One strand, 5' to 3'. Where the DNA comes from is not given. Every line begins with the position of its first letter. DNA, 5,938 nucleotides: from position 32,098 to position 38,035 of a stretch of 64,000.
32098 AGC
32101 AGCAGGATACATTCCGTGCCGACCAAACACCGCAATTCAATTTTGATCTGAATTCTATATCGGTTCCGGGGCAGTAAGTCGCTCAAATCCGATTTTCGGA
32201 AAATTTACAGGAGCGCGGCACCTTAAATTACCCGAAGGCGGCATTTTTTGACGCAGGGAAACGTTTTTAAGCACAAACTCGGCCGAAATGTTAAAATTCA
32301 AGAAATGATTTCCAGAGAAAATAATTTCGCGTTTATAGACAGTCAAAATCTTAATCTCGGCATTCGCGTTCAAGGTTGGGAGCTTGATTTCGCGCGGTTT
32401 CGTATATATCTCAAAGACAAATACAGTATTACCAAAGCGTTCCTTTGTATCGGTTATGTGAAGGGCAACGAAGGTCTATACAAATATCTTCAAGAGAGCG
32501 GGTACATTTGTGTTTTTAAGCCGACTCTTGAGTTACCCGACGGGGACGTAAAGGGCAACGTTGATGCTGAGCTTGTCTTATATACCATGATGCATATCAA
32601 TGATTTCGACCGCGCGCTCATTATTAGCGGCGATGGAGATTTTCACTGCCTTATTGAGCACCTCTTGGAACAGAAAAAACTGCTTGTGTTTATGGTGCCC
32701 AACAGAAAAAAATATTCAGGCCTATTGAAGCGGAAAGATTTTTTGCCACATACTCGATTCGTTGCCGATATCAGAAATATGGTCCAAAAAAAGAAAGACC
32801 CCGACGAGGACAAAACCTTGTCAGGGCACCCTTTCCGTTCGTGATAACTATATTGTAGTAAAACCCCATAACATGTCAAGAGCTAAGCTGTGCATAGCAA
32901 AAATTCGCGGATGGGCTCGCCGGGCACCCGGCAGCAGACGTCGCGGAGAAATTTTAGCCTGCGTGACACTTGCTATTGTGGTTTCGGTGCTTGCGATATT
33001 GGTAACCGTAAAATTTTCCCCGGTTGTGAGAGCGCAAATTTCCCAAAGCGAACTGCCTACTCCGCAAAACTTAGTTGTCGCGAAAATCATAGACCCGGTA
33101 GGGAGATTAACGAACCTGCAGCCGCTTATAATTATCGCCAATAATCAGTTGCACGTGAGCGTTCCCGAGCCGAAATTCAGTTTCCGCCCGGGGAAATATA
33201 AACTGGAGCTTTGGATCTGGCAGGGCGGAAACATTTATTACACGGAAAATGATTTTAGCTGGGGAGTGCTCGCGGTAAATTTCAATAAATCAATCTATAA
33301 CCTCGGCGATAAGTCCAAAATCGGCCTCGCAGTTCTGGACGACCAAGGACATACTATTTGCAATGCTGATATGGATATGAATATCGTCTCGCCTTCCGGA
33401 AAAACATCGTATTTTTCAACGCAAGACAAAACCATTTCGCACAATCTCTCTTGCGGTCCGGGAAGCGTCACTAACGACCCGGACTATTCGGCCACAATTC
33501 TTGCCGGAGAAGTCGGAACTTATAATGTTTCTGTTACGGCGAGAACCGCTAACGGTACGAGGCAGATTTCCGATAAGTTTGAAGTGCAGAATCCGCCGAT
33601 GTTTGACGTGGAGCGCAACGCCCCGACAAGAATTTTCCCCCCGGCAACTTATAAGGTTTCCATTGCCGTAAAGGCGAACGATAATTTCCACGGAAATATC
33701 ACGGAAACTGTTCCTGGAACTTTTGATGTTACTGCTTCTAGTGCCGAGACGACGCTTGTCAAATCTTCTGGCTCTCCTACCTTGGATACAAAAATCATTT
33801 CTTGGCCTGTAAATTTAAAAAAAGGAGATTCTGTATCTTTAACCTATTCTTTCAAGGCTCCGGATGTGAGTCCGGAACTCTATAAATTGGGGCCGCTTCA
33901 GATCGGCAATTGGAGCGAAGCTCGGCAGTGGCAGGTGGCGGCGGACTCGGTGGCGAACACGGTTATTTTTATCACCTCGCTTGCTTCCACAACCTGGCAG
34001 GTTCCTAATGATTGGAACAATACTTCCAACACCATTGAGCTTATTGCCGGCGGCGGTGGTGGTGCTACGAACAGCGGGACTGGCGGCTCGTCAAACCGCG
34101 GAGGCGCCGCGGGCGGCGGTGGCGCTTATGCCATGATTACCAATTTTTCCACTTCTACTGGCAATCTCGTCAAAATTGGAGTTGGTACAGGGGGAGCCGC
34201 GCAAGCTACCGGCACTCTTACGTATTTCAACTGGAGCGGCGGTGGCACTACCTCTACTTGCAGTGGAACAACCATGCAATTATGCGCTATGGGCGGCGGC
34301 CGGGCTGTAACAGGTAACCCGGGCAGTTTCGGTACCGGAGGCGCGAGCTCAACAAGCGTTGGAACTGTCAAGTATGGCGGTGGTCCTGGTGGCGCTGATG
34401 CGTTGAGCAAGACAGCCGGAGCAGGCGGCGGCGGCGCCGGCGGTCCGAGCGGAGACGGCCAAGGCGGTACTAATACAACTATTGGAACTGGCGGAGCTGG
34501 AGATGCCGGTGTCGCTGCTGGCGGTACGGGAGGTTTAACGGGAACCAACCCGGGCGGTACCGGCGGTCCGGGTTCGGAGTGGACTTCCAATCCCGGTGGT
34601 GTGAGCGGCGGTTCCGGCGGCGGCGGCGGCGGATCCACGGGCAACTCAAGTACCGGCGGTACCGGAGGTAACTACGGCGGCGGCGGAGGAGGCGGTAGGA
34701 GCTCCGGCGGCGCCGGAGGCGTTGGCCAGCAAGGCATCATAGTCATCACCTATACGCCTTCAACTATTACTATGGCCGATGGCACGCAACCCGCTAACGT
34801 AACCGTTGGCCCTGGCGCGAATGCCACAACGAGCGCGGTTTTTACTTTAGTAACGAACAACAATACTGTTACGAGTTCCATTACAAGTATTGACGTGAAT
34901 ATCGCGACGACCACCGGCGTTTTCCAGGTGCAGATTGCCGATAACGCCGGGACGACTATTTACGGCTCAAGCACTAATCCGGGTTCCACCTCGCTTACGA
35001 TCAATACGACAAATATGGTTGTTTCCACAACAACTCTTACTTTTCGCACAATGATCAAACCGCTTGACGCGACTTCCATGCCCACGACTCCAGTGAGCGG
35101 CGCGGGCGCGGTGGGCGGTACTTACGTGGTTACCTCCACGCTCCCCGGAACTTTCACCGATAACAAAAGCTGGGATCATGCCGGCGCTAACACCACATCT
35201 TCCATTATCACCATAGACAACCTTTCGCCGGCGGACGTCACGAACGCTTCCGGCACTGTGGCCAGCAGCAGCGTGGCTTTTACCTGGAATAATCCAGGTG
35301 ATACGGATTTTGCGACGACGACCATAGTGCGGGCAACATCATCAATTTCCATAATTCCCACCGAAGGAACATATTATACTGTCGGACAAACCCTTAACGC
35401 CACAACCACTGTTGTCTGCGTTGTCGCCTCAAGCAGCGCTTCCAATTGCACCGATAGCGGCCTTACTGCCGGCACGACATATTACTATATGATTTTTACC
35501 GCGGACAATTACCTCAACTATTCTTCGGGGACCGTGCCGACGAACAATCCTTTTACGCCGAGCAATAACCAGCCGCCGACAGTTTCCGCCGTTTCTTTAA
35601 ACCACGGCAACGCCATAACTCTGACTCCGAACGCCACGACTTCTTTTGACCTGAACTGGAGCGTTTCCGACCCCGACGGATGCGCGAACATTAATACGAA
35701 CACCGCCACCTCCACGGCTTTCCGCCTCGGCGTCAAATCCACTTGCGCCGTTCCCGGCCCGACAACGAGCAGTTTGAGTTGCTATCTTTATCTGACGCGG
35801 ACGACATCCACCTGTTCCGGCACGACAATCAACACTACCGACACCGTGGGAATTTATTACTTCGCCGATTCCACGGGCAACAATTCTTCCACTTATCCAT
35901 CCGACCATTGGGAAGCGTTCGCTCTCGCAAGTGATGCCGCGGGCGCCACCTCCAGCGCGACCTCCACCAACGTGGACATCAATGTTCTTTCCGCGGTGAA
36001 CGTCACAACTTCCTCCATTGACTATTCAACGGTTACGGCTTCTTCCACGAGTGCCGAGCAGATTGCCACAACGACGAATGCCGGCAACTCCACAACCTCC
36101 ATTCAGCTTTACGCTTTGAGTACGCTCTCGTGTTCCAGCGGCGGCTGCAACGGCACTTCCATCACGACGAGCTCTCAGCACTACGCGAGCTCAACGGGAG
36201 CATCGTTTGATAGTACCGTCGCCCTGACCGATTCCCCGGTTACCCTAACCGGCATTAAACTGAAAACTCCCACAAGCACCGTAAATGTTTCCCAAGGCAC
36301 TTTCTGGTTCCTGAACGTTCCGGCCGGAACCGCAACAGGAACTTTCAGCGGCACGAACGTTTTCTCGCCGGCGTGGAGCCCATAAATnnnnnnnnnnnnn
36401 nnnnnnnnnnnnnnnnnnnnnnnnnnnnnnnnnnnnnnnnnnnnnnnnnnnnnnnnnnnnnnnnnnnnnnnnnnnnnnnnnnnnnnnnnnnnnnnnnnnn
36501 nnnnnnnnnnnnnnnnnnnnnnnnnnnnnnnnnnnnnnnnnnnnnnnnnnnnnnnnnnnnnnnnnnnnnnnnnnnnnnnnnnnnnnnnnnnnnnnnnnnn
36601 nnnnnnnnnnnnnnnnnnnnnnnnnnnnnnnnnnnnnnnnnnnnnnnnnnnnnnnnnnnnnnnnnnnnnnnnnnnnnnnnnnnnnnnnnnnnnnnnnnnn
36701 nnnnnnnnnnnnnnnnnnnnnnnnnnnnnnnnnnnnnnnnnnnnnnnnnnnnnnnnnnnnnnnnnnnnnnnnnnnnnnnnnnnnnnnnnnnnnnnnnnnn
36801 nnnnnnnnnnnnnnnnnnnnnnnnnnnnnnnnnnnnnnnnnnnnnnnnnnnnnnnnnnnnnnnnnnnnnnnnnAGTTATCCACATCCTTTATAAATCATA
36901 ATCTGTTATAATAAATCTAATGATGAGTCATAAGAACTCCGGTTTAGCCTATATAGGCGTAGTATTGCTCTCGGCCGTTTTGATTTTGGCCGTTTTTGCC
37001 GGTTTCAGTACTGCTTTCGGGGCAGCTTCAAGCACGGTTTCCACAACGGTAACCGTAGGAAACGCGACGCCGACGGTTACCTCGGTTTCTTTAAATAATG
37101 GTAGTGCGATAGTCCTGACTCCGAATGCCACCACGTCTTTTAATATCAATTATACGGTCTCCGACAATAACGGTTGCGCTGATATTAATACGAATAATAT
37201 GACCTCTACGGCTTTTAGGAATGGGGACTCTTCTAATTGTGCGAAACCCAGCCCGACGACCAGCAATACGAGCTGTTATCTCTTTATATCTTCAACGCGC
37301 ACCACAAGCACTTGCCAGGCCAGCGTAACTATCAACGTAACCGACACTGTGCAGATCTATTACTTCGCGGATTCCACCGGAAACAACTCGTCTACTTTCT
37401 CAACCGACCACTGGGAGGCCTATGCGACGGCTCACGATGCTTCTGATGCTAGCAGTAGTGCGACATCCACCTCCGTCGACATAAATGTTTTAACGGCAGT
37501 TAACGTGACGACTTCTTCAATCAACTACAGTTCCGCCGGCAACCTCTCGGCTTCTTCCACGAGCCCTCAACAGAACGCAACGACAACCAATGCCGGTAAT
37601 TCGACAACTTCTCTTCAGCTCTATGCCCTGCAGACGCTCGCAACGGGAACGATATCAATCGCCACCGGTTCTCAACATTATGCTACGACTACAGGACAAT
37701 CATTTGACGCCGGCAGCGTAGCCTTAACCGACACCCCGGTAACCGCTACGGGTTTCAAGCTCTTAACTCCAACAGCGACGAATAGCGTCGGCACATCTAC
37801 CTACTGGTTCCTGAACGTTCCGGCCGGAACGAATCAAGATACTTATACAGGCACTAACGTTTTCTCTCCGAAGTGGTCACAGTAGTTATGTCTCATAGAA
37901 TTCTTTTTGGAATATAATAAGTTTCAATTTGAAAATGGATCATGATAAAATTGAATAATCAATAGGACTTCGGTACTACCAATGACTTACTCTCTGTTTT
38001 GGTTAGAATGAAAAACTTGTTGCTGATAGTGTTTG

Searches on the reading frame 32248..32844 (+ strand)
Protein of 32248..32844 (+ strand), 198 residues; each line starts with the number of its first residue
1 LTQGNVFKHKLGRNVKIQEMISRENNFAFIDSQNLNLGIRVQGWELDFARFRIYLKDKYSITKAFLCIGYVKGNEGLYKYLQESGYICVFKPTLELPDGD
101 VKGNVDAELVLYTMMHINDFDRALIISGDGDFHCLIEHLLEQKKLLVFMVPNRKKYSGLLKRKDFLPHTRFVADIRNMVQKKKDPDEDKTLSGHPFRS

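Call 15: search_protein_families(library=pfam, proteins=[window:32248-32844:+], max_evalue=0.001)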
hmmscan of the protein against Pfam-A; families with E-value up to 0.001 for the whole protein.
window:32248-32844:+ (198 aa): 1 family
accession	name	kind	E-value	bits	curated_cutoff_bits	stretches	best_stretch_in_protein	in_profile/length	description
PF01936.24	NYN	-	1.2e-12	49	24.2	1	29-155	5-129/145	NYN domain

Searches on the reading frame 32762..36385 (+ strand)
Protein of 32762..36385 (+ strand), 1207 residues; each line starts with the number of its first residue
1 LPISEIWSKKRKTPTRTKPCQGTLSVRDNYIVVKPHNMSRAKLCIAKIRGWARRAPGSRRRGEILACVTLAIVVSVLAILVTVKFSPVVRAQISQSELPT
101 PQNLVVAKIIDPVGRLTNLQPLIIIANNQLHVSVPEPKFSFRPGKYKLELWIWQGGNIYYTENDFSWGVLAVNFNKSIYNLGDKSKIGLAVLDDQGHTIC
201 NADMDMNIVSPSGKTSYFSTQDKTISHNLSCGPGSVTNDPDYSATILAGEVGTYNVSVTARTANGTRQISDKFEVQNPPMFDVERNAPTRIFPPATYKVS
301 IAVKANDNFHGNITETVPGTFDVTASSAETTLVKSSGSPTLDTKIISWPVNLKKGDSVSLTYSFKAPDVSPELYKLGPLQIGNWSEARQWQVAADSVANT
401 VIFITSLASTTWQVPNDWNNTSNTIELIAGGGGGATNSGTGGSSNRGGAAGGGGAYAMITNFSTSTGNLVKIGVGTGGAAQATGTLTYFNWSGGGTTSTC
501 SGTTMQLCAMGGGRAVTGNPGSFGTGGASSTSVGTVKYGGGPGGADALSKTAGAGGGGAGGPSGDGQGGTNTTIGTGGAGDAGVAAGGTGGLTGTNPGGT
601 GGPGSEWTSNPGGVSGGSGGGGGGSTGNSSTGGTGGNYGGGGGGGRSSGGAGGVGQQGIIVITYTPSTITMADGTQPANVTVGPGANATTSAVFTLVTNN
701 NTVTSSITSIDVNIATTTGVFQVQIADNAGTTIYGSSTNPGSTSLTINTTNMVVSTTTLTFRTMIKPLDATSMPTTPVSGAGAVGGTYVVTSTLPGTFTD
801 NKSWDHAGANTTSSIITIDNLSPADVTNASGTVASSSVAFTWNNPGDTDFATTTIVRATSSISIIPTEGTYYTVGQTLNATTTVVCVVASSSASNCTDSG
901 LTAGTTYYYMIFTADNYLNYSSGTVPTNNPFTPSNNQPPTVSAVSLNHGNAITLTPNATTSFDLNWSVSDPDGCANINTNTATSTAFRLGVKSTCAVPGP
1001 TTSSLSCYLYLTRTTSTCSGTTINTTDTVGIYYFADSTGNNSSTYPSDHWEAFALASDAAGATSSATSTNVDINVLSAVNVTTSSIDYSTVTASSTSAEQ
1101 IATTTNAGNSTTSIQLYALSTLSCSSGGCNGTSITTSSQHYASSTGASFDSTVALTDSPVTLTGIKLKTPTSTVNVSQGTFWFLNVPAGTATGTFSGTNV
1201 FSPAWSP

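Call 8: search_protein_families(library=pfam, proteins=[window:32762-36385:+], max_evalue=0.01)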
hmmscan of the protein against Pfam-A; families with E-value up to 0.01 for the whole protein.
window:32762-36385:+ (1207 aa): 1 family
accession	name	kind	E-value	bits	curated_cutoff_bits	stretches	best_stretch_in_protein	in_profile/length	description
PF21722.4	Gly_rich_2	-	0.00097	19.6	24.3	1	409-637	5-218/226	Glycine-rich domain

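Call 23: search_protein_families(library=ncbifam, proteins=[window:32762-36385:+], max_evalue=0.01)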
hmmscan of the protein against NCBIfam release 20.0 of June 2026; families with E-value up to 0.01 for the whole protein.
window:32762-36385:+ (1207 aa): 0 families

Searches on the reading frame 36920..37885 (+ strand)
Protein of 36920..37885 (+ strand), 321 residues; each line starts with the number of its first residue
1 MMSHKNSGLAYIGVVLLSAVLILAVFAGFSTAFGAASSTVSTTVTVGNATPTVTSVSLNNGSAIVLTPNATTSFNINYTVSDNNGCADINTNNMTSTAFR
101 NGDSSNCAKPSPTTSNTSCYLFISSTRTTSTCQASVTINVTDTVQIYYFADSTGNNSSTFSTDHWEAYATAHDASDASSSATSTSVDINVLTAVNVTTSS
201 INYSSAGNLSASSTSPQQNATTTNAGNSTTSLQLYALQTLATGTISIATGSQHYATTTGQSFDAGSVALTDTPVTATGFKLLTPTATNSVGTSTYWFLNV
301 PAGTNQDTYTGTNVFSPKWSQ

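Call 8: search_protein_families(library=pfam, proteins=[window:36920-37885:+], max_evalue=0.01)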
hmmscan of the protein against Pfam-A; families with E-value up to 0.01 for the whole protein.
window:36920-37885:+ (321 aa): 0 families

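Call 23: search_protein_families(library=ncbifam, proteins=[window:36920-37885:+], max_evalue=0.01)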
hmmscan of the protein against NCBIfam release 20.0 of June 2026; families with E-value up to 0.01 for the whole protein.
window:36920-37885:+ (321 aa): 0 families

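Call 24: list_cluster_members(proteins=[P0001, window:38008-38187:+, window:36920-37882:+, window:40646-41560:+])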
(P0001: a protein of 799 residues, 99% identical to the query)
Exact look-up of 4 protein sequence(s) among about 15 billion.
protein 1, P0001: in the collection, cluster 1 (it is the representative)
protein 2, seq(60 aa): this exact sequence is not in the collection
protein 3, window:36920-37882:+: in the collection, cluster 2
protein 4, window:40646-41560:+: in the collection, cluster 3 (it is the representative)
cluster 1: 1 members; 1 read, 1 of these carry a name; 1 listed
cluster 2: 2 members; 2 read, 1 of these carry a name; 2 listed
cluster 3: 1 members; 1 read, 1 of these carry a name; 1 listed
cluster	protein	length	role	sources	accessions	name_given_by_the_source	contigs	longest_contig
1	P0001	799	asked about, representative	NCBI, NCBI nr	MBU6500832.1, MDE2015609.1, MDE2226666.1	MAG: PxKF domain-containing protein [Patescibacteria group bacterium] | PxKF domain-containing protein [Patescibacteria group bacterium]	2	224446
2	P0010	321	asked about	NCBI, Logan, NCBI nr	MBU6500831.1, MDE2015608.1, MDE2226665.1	MAG: hypothetical protein KGJ89_01785 [Patescibacteria group bacterium] | hypothetical protein [Patescibacteria group bacterium]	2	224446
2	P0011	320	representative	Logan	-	-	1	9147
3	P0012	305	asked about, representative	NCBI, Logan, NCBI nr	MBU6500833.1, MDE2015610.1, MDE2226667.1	MAG: hypothetical protein KGJ89_01795 [Patescibacteria group bacterium] | hypothetical protein [Patescibacteria group bacterium]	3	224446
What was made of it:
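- Each is numbered consecutively with the flanking 321-aa and 305-aa genes (call 24). PGAP annotated it this way in three records (call 24).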
